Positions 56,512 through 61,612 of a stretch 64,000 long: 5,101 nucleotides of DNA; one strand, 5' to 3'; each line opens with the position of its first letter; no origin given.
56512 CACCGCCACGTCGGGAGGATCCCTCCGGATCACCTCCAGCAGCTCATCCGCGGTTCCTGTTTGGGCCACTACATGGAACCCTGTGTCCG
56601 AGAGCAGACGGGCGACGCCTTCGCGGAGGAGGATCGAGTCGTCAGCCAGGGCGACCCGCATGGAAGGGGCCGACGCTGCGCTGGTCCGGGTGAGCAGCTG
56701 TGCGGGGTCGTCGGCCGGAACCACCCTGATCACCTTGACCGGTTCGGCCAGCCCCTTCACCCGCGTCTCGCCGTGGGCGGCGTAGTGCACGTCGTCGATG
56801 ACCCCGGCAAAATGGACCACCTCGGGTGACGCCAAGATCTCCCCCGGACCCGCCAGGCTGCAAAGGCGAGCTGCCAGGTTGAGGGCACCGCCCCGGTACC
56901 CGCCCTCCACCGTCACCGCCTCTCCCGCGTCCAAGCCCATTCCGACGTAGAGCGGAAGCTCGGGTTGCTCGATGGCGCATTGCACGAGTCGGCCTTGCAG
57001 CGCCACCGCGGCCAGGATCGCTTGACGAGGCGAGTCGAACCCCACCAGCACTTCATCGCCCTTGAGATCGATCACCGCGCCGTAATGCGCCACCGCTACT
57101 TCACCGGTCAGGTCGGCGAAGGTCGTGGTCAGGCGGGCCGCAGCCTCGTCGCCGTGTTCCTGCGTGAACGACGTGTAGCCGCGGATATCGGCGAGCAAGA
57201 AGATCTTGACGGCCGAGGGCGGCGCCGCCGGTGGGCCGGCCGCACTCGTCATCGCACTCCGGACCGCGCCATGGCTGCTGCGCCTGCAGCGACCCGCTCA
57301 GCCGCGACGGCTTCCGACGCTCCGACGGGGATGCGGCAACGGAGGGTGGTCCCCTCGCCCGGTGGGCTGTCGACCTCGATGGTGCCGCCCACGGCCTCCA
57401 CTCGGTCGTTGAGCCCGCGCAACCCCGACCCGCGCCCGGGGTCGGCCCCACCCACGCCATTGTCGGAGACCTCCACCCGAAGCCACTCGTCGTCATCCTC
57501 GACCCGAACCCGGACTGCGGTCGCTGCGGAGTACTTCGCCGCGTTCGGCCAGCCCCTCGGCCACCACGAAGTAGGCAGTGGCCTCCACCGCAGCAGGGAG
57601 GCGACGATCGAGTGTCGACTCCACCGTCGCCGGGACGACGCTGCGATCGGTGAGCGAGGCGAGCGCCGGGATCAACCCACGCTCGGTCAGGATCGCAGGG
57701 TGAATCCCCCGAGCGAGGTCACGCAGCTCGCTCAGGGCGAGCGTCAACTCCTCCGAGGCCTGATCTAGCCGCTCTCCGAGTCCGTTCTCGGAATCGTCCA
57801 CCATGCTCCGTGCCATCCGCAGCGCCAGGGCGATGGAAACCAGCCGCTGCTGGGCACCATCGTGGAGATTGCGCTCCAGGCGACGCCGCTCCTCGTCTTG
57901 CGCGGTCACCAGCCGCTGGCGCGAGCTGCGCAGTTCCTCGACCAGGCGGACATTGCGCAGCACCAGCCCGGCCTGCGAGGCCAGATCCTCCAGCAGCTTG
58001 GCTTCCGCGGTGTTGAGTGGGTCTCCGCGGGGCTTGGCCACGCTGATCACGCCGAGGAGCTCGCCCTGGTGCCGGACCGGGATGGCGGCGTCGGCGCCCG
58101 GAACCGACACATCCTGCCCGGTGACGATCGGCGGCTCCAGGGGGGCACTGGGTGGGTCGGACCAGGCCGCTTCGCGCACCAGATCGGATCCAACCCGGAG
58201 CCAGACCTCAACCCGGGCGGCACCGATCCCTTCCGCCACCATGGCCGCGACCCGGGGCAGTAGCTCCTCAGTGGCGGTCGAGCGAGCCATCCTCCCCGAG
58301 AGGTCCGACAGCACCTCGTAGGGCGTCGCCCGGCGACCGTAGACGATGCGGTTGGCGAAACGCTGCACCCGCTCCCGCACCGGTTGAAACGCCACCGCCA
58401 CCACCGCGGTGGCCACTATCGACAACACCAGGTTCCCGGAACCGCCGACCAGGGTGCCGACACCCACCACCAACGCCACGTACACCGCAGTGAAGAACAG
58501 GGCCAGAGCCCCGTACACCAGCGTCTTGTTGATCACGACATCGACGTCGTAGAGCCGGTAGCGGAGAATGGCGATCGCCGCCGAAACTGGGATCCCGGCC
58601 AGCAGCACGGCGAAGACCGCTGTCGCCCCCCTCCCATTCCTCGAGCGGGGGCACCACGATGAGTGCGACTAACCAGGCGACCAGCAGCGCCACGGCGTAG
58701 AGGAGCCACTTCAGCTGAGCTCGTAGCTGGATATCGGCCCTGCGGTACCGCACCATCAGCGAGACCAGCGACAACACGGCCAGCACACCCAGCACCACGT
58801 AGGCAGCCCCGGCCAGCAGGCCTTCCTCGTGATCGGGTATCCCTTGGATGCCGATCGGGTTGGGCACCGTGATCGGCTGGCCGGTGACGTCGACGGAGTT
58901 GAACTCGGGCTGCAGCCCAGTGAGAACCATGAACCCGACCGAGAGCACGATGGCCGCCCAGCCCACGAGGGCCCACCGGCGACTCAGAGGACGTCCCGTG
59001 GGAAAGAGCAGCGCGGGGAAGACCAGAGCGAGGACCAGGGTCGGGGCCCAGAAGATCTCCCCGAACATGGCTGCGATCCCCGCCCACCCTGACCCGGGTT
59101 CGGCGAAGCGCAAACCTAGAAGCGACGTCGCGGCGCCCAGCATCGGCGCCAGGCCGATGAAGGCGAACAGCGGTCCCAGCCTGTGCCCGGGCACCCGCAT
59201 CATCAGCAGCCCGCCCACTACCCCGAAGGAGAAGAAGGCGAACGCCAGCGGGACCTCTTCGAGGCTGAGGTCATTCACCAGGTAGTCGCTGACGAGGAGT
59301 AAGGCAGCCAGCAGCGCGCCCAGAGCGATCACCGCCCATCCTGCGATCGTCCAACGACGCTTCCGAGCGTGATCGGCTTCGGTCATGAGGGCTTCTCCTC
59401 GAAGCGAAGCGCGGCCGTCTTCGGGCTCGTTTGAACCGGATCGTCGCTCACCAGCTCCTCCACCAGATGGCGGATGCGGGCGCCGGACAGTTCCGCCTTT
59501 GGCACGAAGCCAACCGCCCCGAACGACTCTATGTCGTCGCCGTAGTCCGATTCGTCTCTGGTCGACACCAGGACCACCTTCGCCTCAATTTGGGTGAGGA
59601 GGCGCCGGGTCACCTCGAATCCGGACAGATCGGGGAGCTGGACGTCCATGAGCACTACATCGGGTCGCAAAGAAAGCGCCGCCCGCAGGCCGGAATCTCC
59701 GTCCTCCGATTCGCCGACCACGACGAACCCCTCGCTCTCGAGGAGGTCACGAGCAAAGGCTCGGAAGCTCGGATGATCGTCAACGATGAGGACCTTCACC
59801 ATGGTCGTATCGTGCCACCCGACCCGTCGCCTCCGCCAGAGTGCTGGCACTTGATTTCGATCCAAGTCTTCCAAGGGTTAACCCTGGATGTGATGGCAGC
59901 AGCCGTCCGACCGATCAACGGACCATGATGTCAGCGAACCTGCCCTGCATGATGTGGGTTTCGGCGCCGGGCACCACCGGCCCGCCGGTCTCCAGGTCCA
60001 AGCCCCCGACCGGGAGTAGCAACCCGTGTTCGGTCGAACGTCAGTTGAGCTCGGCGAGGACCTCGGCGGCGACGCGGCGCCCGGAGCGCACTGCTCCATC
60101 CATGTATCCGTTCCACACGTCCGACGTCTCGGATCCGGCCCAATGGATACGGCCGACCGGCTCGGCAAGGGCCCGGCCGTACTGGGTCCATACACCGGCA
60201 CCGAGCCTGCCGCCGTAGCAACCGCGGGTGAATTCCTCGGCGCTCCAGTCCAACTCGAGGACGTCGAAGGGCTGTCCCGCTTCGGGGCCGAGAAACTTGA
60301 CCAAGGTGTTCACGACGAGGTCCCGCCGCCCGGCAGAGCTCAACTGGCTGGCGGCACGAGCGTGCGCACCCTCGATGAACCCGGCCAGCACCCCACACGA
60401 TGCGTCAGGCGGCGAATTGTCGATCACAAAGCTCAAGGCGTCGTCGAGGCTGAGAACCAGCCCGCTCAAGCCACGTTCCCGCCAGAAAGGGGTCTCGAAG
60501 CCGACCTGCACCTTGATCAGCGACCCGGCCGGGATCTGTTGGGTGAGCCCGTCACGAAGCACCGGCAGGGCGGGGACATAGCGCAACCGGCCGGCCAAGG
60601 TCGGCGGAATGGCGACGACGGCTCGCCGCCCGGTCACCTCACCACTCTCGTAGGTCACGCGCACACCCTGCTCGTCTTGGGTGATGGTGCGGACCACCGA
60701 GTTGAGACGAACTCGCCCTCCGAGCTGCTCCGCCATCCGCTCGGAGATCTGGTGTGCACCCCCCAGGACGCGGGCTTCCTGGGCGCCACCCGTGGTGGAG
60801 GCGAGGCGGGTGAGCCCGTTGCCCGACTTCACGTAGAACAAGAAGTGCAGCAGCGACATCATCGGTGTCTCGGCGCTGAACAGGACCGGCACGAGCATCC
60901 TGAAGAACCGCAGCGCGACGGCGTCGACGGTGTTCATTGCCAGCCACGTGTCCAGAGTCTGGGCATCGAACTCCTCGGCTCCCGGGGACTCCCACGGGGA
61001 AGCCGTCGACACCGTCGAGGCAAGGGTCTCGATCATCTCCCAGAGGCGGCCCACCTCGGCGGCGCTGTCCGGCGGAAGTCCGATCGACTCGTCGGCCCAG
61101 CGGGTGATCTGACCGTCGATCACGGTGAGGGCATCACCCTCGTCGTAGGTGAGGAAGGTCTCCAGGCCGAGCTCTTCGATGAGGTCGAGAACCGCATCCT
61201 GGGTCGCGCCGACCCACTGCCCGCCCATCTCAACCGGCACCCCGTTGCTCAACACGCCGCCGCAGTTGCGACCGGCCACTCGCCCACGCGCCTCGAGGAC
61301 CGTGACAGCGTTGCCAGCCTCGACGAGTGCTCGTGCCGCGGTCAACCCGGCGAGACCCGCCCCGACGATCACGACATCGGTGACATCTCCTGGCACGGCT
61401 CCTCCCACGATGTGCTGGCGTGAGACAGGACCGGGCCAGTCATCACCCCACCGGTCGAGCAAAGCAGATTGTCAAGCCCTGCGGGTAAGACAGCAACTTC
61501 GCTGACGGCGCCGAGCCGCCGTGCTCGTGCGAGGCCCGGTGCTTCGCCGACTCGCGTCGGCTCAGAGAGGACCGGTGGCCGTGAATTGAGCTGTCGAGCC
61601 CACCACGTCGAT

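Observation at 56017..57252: A cyclase homology domain is fused directly to the N-terminus of a NarL/LuxR response regulator (CYC-REC-HTH)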

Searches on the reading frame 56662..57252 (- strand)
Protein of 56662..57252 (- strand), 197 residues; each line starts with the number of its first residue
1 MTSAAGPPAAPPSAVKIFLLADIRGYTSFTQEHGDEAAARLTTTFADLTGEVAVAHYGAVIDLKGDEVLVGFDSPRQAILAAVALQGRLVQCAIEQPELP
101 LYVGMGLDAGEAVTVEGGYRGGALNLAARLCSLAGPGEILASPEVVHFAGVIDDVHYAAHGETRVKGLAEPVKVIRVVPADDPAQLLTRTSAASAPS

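Call 6: search_solved_structures(query=window:56662-57252:-, max_evalue=0.01, show_alignments=5)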
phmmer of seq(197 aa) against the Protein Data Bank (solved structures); distinct sequences matched with E-value up to 0.01: 10.
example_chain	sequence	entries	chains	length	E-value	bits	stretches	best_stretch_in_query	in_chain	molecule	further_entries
5d0g_A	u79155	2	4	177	2.4e-12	50.3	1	17-183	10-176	Cyclase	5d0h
4wp3_A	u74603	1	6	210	5.9e-12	49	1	12-183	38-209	Ma1120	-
4wp9_A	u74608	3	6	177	8e-12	48.6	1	17-183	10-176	Ma1120 | Cyclase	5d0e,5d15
3mr7_A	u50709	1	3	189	3.3e-11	46.6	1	18-183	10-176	Adenylate/guanylate cyclase/hydrolase, alpha/beta fold family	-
4wp8_A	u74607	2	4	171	1.3e-10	44.7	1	17-173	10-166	Ma1120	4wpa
3r5g_A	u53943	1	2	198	1.6e-08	37.8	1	19-179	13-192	CyaB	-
2w01_A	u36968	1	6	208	1.7e-08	37.7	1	18-186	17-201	ADENYLATE CYCLASE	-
6fht_A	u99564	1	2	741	5.6e-07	32.8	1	18-186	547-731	Bacteriophytochrome,Adenylate cyclase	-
1ybt_A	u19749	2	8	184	2.5e-06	30.7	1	18-170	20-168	hydrolase, alpha/beta hydrolase fold family | lipJ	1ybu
1y10_A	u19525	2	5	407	0.00028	24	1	4-177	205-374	Hypothetical protein Rv1264/MT1302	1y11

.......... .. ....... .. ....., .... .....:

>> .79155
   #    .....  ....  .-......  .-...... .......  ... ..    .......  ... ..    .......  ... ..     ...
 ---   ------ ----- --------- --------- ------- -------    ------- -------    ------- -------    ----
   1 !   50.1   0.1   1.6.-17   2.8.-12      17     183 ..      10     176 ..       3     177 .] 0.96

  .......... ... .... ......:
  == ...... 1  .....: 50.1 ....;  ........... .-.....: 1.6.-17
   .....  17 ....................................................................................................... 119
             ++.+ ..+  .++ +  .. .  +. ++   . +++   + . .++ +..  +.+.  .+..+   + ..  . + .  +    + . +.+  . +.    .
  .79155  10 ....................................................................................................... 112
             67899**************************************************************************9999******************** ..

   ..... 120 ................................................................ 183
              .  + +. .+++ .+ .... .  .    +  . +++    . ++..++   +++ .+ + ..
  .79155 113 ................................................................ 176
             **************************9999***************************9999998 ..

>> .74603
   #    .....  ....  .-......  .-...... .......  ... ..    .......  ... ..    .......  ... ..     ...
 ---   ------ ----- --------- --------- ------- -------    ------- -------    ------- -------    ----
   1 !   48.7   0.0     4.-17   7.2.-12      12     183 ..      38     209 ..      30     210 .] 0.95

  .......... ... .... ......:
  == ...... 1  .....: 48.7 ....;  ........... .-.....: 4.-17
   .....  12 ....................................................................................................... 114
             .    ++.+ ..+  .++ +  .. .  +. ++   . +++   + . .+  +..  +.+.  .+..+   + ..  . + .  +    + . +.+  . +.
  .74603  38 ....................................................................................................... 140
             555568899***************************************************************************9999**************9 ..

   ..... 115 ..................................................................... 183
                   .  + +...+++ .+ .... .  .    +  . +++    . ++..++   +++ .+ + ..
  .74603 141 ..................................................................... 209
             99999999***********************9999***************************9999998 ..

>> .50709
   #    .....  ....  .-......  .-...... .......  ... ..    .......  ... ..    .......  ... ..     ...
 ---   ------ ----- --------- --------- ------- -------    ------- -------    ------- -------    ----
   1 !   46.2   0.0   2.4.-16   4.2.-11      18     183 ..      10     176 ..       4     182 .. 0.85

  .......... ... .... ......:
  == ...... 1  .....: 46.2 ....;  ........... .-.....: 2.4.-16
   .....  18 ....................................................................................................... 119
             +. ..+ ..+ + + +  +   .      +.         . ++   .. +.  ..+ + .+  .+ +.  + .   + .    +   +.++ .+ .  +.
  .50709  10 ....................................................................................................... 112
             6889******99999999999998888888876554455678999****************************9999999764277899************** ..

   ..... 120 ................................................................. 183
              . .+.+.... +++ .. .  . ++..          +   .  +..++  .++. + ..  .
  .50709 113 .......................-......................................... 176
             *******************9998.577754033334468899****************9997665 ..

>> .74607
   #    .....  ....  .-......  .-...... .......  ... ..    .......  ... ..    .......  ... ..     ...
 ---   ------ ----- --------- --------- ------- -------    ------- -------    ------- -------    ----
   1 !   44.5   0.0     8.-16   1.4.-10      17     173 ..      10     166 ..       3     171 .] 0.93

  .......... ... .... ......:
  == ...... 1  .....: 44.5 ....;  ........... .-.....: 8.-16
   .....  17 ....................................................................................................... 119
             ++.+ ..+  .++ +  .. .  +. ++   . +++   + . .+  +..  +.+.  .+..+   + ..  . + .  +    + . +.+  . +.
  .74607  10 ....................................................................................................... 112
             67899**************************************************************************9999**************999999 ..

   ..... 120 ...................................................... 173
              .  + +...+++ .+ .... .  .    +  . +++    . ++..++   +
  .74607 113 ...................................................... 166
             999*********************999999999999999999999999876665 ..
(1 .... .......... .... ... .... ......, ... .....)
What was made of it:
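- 56713..57213 (-): Class III cyclase homology domain, residues ~14-180. Key residues: D22, D66, D62 (Glu in most relatives), G118, N125, R129, K166. Alignment to Ma1120 (call 6).
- On Class III nucleotidyl cyclase (CHD): phmmer against PDB: Ma1120 2.4e-12, 3mr7 3e-11, CyaB and Cya2 ~2e-8, Rv1900c 2.5e-6 (call 6). D22 and D66 align with the Ma1120 metal Asp residues (call 6).
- Checked: In the residue-by-residue alignment to Ma1120 (call 6) these are correctly assigned: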

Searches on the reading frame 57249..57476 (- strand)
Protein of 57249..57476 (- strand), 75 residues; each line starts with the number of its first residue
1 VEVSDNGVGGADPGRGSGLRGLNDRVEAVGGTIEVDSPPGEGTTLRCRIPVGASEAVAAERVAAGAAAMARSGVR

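Call 28: search_protein_families(library=pfam, proteins=[window:57249-57476:-], max_evalue=0.001)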
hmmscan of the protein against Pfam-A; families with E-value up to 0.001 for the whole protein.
window:57249-57476:- (75 aa): 1 family
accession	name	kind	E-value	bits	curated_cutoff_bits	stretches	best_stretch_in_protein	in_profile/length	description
PF02518.31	HATPase_c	-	1.4e-05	26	26.4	1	13-51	71-109/111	Histidine kinase-, DNA gyrase B-, and HSP90-like ATPase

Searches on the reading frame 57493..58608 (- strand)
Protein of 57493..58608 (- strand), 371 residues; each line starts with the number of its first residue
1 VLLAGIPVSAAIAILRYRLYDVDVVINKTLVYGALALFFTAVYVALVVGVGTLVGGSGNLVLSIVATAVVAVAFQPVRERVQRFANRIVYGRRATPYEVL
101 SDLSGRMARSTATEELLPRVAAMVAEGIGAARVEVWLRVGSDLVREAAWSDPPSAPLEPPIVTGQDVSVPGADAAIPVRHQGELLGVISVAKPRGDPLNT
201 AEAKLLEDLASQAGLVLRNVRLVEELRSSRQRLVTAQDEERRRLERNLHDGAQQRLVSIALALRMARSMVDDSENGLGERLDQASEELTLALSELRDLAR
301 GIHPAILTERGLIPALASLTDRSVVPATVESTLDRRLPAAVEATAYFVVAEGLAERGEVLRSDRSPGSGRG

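Call 28: search_protein_families(library=pfam, proteins=[window:57493-58608:-], max_evalue=0.001)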
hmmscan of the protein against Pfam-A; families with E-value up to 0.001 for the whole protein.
window:57493-58608:- (371 aa): 4 families
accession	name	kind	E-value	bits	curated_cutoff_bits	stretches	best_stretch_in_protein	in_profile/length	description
PF07730.19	HisKA_3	-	9.9e-12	45.7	24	1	240-305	1-66/68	Histidine kinase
PF01590.32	GAF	-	2.6e-08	34.9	22.4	1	114-216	3-132/133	GAF domain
PF13185.12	GAF_2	-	2.1e-06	28.4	28.6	1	170-217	88-135/136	GAF domain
PF13492.12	GAF_3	-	2.2e-05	25.3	27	1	132-219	45-129/129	GAF domain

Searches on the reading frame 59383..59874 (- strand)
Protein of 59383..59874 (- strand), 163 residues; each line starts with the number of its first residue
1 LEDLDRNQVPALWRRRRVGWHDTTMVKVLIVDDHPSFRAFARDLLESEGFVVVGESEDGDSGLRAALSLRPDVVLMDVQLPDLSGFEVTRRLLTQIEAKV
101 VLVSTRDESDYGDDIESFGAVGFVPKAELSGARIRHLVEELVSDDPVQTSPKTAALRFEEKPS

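Call 28: search_protein_families(library=pfam, proteins=[window:59383-59874:-], max_evalue=0.001)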
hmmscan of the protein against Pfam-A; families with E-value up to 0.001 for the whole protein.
window:59383-59874:- (163 aa): 1 family
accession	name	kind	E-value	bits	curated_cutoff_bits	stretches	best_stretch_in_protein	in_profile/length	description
PF00072.30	Response_reg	-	4e-22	78.9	30.2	1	28-127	1-100/111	Response regulator receiver domain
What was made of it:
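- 59383..59802 (-): Stand-alone receiver gene (139 aa), first gene of the operon. Pfam Response_reg E 4e-22 (call 28).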

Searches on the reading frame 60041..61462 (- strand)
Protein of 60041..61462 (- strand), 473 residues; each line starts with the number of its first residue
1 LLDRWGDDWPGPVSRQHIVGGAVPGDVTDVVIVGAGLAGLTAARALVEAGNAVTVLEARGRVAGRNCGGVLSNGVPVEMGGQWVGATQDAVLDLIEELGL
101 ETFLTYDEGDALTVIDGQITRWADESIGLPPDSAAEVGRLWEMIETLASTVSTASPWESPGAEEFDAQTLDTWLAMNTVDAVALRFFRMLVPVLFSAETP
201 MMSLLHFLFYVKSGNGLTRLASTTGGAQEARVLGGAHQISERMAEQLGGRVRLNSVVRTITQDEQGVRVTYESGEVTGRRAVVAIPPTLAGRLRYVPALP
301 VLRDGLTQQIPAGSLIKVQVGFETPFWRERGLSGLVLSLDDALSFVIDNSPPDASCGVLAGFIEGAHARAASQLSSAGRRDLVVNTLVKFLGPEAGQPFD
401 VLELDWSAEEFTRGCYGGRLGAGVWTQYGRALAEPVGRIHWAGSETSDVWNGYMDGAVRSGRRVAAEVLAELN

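Call 28: search_protein_families(library=pfam, proteins=[window:60041-61462:-], max_evalue=0.001)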
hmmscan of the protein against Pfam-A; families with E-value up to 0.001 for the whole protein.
window:60041-61462:- (473 aa): 11 families
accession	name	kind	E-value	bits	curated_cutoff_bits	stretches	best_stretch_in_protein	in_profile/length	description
PF01593.30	Amino_oxidase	-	4.4e-68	231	19.8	1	37-469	1-443/443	Flavin containing amine oxidoreductase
PF01266.30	DAO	-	2.3e-12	47.5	27.9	1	29-124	1-107/353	FAD dependent oxidoreductase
PF13450.12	NAD_binding_8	-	5.1e-10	39.9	21.9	1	32-98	1-68/68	NAD(P)-binding Rossmann-like domain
PF07992.20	Pyr_redox_2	-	3.2e-07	30.5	26.1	1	29-67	2-40/291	Pyridine nucleotide-disulphide oxidoreductase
PF00070.33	Pyr_redox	-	2.7e-06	28.3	22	0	30-66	2-37/82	Pyridine nucleotide-disulphide oxidoreductase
PF01946.23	Thi4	-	8.3e-05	22.4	26.2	1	28-71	18-63/235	Thi4 family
PF03486.20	HI0933_like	-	9.7e-05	22.4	50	0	29-62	2-35/244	HI0933-like protein Rossmann domain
PF00890.30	FAD_binding_2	-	0.00011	22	20.4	1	29-62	1-34/414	FAD binding domain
PF01494.25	FAD_binding_3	-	0.00013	21.8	22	1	28-61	2-35/349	FAD binding domain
PF12831.13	FAD_oxidored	-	0.00014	21.8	27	1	29-87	1-60/416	FAD dependent oxidoreductase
PF05834.18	Lycopene_cycl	-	0.00064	19.3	23.4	0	29-58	1-32/380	Lycopene cyclase protein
